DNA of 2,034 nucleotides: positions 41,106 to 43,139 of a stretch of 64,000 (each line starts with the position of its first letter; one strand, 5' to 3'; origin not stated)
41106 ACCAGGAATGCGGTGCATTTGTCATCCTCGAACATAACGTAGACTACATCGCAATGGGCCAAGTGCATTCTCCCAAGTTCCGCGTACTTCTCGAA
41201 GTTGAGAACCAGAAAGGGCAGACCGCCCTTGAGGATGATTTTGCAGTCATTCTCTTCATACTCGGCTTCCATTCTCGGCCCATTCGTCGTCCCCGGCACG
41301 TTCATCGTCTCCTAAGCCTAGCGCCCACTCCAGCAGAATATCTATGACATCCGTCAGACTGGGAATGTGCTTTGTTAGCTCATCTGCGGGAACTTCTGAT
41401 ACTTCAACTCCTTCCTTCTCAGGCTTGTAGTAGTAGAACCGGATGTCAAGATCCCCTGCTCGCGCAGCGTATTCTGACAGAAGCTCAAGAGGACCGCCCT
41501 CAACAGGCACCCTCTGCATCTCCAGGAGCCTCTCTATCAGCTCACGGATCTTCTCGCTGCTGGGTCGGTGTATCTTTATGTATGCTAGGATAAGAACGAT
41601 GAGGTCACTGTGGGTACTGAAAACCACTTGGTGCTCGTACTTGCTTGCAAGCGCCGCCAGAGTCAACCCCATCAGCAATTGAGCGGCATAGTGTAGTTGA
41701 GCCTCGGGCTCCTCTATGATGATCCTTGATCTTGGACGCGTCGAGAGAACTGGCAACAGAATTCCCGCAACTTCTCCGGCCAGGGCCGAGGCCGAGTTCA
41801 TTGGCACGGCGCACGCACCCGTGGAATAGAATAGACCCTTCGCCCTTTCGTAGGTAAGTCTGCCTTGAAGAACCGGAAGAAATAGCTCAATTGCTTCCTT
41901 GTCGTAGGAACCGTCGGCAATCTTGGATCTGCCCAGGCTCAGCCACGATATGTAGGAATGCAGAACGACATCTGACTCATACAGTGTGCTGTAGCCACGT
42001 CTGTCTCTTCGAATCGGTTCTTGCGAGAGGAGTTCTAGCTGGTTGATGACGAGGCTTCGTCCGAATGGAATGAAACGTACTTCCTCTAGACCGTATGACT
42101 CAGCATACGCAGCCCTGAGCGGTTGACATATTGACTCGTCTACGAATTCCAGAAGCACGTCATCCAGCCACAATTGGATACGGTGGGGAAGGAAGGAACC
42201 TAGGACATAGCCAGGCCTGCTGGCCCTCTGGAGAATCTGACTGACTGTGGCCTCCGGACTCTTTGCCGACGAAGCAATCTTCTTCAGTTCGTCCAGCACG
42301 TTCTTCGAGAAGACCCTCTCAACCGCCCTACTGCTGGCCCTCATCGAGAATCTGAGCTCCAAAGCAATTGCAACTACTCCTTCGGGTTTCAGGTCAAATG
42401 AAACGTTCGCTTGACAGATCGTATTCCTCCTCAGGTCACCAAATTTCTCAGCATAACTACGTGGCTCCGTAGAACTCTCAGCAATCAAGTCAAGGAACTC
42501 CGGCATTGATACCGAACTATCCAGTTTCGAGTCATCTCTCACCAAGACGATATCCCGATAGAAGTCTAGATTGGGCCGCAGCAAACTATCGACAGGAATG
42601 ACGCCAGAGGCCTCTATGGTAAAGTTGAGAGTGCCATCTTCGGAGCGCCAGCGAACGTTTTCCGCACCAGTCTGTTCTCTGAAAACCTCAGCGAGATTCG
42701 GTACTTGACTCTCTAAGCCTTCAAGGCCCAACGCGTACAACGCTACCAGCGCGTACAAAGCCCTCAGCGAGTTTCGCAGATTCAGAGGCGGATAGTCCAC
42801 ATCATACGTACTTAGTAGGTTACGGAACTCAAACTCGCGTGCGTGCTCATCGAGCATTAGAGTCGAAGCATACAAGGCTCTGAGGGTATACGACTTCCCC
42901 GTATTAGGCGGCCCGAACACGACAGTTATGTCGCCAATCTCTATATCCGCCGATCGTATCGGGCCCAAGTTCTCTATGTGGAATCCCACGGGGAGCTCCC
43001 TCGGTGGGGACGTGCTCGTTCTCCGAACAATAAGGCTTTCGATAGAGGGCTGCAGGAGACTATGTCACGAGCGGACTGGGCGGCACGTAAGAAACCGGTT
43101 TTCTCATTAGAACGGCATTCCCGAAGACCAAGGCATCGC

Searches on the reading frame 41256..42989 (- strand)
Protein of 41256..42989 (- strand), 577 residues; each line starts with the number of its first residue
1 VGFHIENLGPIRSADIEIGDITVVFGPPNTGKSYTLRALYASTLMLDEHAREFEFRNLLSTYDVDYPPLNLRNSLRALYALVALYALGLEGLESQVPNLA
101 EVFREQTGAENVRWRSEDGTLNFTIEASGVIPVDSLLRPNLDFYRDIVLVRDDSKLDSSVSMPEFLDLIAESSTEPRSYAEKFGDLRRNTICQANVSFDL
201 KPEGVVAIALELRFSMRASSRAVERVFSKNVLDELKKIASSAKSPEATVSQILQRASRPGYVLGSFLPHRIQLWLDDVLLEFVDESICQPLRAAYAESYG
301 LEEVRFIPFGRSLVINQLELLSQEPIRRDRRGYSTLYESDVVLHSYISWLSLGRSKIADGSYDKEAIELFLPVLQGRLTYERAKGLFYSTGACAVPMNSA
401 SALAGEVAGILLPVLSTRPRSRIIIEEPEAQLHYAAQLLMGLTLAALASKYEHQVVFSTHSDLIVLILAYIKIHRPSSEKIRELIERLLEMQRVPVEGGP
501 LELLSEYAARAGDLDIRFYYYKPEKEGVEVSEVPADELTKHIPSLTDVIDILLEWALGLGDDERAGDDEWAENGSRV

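Call 26: search_protein_families(library=pfam, proteins=[window:41256-42989:-], max_evalue=0.001)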
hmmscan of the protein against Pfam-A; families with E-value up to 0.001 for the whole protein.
window:41256-42989:- (577 aa): 2 families
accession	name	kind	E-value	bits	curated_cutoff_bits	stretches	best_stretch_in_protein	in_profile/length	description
PF13175.12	AAA_15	-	2.4e-13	50.9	32.1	1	423-465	332-374/374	AAA ATPase domain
PF13304.12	AAA_21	-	7.7e-07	29.9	27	1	415-465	253-303/304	AAA domain, putative AbiEii toxin, Type IV TA system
